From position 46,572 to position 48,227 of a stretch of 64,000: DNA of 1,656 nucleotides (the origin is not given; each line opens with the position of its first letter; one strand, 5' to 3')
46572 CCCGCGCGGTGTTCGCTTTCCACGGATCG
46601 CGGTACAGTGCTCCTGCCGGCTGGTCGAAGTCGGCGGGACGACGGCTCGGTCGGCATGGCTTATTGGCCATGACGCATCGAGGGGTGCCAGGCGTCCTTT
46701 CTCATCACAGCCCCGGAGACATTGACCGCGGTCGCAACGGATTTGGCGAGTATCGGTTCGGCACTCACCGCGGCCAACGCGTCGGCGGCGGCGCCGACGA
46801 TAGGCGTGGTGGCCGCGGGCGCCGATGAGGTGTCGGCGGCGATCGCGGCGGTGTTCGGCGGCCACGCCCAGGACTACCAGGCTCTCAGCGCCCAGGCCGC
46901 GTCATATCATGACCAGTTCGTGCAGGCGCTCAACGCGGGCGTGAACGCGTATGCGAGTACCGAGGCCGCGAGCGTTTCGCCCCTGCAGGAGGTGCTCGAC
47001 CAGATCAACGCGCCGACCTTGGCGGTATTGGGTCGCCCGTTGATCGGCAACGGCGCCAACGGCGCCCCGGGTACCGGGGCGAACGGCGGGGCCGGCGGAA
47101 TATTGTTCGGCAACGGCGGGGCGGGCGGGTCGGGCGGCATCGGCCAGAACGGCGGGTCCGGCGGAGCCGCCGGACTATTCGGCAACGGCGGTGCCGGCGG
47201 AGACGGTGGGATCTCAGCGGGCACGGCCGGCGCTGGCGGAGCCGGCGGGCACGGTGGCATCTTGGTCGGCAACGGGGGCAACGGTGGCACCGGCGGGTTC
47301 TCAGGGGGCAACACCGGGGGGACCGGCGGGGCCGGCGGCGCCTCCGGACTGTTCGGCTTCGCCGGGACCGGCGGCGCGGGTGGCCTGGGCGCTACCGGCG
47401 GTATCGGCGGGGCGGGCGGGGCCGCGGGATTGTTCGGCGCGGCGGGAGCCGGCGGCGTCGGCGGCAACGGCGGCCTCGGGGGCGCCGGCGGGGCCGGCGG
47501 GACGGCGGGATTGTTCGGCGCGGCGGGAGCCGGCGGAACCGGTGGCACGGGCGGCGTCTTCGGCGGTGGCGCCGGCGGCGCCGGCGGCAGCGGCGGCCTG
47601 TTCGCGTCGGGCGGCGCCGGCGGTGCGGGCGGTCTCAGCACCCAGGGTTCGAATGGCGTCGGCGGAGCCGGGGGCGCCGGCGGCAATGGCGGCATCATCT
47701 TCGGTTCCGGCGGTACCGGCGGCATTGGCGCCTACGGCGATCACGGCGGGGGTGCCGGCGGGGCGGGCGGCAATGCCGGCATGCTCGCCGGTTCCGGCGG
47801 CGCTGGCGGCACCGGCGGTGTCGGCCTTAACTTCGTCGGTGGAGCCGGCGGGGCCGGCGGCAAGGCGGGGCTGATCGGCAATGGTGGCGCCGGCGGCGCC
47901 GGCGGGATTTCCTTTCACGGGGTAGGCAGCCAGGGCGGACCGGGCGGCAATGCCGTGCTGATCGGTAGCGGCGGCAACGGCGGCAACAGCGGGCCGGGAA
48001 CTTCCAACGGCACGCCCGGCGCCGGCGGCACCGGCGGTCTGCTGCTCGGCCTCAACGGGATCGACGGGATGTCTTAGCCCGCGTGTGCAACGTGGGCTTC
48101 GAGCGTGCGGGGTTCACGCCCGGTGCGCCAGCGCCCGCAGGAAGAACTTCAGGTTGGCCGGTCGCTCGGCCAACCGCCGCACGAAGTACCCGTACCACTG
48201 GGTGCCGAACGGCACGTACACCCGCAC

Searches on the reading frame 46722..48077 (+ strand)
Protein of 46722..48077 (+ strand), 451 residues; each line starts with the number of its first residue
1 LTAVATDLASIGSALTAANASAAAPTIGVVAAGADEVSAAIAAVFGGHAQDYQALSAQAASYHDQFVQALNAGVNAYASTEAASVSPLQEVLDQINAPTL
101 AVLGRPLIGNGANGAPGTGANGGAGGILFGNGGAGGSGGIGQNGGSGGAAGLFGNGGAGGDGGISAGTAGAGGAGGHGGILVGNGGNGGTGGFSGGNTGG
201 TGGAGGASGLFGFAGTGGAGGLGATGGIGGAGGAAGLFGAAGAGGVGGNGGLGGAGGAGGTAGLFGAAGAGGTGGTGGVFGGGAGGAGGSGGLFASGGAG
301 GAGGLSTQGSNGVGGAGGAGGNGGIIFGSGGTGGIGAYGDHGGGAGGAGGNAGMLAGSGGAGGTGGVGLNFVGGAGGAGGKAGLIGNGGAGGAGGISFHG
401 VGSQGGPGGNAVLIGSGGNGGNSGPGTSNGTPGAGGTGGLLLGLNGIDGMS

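Call 27: search_protein_families(library=pfam, proteins=[window:46722-48077:+])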
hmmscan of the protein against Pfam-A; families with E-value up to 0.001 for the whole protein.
window:46722-48077:+ (451 aa): 2 families
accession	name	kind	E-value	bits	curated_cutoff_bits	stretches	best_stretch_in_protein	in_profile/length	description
PF00934.25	PE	-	1.2e-29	102.9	22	1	1-83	8-90/91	PE family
PF21526.2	PGRS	-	8.1e-10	39.4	27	1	108-181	1-73/73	PGRS repeats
